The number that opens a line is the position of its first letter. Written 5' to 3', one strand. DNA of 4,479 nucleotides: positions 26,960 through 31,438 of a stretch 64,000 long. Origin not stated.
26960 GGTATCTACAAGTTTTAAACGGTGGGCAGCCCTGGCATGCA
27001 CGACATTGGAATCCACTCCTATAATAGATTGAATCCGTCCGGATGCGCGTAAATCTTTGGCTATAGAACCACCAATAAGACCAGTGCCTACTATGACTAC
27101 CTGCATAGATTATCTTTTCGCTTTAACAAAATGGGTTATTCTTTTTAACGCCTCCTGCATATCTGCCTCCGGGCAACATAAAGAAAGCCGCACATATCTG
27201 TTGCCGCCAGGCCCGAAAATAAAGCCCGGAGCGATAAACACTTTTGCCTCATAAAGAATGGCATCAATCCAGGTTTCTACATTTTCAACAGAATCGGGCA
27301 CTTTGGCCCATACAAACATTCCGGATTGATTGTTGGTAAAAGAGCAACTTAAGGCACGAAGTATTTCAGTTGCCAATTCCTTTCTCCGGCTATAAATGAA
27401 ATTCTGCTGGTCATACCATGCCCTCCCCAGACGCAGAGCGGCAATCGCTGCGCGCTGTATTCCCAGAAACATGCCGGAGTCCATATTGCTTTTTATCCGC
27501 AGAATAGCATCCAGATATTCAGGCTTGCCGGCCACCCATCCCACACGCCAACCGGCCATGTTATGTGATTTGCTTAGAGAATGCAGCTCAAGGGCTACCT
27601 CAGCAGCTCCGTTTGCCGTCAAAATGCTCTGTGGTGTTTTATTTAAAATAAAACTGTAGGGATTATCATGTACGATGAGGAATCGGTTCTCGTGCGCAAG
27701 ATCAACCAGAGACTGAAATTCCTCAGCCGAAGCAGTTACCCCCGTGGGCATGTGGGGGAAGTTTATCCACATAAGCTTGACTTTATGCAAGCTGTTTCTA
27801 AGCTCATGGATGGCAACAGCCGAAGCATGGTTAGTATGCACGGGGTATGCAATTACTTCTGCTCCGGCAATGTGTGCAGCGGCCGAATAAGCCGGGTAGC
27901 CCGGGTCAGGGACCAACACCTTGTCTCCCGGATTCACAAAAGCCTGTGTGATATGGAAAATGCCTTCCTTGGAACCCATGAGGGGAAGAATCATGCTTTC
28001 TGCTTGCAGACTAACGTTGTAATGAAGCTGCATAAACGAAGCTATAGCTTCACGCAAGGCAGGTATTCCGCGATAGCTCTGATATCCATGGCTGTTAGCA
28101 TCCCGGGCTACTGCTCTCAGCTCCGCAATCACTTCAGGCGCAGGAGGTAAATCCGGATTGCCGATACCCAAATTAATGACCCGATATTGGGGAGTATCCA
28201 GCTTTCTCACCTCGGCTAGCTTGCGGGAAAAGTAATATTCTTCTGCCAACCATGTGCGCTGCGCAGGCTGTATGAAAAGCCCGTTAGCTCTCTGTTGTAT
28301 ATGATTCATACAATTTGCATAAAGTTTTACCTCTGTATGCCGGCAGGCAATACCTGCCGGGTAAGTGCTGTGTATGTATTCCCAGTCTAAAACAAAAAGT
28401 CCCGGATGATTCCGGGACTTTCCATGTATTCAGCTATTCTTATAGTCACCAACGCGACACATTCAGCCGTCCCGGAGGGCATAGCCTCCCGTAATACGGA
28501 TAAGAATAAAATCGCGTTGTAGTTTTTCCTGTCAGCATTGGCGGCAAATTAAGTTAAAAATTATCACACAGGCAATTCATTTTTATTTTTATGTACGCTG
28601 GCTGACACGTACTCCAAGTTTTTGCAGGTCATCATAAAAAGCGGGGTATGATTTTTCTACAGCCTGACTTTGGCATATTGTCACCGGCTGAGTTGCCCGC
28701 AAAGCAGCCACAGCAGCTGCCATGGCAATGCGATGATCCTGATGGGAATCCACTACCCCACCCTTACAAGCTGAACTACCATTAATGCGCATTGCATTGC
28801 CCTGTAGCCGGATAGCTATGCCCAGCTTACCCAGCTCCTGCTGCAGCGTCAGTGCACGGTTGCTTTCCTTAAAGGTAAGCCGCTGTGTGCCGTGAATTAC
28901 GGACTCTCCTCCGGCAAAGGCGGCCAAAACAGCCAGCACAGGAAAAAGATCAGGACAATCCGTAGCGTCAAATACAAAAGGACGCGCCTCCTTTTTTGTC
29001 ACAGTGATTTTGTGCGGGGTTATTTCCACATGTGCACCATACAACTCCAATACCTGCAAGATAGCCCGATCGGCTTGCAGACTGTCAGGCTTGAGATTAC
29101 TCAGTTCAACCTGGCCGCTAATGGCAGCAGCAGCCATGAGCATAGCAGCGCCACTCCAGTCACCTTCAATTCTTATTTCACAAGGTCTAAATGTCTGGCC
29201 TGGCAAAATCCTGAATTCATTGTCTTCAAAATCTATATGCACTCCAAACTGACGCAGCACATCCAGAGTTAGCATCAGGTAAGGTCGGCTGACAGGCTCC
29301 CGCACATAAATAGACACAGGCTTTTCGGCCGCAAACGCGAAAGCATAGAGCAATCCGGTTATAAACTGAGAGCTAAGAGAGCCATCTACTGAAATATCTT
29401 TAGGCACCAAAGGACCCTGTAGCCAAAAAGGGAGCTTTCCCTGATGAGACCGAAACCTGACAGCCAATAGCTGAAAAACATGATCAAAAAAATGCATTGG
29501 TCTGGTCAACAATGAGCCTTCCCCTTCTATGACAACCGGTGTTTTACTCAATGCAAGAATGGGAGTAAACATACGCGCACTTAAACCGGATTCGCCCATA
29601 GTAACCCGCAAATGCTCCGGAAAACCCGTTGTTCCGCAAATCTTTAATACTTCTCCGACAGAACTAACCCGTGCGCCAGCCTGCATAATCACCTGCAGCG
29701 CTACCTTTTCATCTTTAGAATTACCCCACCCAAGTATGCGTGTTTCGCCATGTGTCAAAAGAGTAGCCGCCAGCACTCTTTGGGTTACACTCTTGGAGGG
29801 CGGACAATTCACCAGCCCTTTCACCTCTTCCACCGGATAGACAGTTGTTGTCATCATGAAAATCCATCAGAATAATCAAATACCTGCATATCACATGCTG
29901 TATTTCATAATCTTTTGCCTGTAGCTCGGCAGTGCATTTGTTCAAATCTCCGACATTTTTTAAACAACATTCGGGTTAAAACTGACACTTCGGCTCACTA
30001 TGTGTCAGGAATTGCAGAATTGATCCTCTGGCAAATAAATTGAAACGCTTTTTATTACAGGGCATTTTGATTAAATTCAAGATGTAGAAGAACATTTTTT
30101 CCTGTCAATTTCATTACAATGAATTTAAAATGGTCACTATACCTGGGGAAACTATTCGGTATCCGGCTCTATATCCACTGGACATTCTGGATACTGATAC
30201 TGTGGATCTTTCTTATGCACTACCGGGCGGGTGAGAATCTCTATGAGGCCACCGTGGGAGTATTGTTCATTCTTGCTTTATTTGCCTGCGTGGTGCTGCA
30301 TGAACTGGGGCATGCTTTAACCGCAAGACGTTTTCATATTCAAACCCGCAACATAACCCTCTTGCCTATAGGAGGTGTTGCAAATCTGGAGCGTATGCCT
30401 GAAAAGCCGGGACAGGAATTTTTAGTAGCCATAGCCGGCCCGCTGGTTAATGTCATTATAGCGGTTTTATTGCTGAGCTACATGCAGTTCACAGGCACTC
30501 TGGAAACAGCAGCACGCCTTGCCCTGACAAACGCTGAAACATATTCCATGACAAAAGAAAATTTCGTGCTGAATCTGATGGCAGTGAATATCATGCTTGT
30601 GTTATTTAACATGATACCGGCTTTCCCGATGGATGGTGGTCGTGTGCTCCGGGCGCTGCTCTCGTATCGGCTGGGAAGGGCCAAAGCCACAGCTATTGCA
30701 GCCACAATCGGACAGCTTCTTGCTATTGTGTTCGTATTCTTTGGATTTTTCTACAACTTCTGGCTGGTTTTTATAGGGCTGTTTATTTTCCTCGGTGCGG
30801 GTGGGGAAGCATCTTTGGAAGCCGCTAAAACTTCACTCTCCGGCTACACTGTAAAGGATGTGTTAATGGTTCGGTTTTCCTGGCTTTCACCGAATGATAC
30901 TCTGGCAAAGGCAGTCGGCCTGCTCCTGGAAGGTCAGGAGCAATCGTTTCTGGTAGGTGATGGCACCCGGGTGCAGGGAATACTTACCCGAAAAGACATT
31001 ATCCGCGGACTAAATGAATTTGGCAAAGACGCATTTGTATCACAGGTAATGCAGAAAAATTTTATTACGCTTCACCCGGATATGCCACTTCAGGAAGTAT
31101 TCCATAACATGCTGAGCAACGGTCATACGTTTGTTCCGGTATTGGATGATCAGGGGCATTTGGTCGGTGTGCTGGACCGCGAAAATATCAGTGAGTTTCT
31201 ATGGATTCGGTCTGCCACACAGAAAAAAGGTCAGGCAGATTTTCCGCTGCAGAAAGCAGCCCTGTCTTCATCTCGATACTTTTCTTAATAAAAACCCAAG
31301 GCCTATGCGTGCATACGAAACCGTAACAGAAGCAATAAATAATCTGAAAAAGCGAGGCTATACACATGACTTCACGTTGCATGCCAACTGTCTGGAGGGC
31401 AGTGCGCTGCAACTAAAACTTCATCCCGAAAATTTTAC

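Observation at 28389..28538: Unannotated Tyr-rich leader ORF plus terminator: candidate tyrosine-sensing attenuator upstream of the aminotransferase-tyrA-DAHPS/CM operon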

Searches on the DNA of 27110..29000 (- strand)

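Call 3: search_rna_families(source=window, start=27800, end=29000, threshold=evalue, max_evalue=10, show_alignments=3)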
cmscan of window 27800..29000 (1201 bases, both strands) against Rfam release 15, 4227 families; matches with E-value up to 10: 4.
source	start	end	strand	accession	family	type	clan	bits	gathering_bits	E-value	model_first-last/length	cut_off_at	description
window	28391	28470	-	RF02075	STnc230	Gene; sRNA;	-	22.4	50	1.6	1-83/83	no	Enterobacterial sRNA STnc230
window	28395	28448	-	RF02703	AsxR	Gene; sRNA;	-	18.1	63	9.9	1-53/53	no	Anti stx2 sRNA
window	28364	28441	+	RF01770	rimP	Cis-reg; leader;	-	17.5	47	6.9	1-102/102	no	Gammaprotebacteria rimP leader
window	28038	28070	-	RF02470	Ms_IGR-8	Gene; sRNA;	-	15.5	44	1.9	1-63/63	no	Mycobacterium sRNA Ms_IGR-8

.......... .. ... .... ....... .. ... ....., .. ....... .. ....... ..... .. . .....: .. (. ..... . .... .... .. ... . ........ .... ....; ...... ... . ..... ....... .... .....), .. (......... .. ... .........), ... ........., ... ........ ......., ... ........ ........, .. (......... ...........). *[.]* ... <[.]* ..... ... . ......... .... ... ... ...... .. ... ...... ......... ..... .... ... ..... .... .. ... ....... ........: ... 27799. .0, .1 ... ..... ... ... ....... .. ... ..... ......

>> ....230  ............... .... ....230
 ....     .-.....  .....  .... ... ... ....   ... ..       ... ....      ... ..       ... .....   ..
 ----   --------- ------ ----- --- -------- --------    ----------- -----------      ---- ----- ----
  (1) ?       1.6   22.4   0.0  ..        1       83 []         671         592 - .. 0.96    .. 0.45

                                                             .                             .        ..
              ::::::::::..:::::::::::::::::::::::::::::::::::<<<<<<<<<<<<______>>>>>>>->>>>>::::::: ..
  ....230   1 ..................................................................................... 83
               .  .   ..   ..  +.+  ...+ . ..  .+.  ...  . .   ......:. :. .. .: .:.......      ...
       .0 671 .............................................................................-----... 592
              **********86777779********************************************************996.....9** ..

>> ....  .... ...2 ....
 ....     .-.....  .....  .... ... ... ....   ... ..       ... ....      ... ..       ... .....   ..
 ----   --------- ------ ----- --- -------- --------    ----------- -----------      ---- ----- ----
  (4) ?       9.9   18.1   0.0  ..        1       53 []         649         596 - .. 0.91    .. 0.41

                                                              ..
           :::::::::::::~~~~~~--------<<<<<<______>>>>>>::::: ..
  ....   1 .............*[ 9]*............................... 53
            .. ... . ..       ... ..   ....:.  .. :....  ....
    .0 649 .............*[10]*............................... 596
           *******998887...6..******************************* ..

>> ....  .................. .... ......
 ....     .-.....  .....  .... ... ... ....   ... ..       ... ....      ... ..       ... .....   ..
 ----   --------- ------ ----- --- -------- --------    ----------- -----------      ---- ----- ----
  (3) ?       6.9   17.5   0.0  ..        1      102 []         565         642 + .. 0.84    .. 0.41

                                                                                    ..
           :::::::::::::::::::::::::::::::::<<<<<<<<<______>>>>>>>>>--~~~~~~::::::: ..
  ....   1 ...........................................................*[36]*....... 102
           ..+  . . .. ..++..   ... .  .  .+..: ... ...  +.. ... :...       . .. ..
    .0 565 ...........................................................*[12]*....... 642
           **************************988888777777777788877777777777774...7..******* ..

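Call 46: search_rna_families(sources=[L014, L021, L003, L011, L026, L045, L048, L051, L058, L061, L066, L069, L072, L073, L075, L078, L080, L056, L001, L038], threshold=gathering)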
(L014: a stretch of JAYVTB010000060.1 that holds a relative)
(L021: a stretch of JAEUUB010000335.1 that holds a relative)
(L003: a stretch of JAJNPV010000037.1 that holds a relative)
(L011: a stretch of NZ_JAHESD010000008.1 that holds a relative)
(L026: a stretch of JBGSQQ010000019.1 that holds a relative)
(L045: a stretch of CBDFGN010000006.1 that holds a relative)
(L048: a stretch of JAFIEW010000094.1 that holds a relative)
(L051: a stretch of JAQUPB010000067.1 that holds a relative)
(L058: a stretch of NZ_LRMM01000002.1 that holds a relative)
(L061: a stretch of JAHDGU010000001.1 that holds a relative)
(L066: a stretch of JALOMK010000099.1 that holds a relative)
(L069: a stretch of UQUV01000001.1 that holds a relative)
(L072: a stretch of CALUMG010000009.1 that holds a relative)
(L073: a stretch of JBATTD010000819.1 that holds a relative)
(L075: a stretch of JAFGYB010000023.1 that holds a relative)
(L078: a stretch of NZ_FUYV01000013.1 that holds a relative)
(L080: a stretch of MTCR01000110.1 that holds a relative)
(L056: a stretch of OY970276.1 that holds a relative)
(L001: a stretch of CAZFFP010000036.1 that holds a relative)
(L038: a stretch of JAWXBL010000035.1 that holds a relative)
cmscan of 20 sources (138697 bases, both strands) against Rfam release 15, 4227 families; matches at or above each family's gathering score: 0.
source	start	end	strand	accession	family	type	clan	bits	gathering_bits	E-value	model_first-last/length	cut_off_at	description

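Call 58: build_rna_model(alignment_id=A1, structure=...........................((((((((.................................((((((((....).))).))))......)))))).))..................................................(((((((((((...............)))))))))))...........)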
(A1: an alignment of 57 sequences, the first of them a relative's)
Model R1 built from alignment A1 (57 sequences, 203 columns); structure: as given.
model positions 144; base pairs 27; branch points 1; effective number of sequences 14.32; information 0.59 bits per position. Calibrated on 0.2 Mb of random sequence (short: E-values are rough).
structure used (alignment columns):
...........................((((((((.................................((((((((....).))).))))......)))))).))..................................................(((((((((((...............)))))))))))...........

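Call 59: search_with_rna_model(model_id=R1, source=window, max_evalue=10, show_alignments=2)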
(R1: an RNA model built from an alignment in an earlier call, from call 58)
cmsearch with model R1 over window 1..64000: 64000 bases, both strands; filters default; matches with E-value up to 10: 3.
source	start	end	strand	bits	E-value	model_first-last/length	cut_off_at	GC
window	28387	28532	-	47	2e-07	1-144/144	no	0.45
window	28304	28430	+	24.9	0.011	1-144/144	no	0.43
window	8030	8108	-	18.7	0.22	1-144/144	no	0.29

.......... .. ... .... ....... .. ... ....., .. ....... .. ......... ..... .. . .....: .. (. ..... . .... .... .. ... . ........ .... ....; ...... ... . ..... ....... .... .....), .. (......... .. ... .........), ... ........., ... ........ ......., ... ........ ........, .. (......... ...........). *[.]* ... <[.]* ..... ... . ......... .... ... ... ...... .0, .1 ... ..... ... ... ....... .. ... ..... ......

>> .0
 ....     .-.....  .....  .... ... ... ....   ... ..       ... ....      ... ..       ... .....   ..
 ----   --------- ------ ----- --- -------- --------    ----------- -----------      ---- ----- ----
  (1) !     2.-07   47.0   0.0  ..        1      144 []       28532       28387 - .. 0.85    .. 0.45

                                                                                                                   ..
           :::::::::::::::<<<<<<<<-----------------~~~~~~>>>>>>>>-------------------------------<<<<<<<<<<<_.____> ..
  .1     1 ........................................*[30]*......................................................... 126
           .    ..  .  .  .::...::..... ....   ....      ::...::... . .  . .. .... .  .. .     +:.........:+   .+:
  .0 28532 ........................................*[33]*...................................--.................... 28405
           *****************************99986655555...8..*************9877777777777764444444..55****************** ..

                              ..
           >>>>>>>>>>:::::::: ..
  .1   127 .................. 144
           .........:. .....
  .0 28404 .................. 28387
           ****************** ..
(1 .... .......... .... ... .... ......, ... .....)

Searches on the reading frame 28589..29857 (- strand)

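Call 4: search_protein_families(library=pfam, proteins=[window:28589-29857:-])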
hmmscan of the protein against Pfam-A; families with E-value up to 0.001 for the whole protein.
window:28589-29857:- (422 aa): 1 family
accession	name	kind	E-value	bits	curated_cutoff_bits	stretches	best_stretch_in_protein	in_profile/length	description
PF00275.25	EPSP_synthase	-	4.3e-84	283.1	22.8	1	8-411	3-417/417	EPSP synthase (3-phosphoshikimate 1-carboxyvinyltransferase)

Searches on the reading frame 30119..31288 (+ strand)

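Call 4: search_protein_families(library=pfam, proteins=[window:30119-31288:+])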
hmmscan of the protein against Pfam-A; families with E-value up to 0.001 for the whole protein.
window:30119-31288:+ (389 aa): 2 families
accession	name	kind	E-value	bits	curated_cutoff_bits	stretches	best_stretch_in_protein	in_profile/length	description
PF02163.28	Peptidase_M50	-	3.1e-24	86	27.2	1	50-204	2-220/221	Peptidase family M50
PF00571.33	CBS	-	1.2e-20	74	24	2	307-361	1-55/57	CBS domain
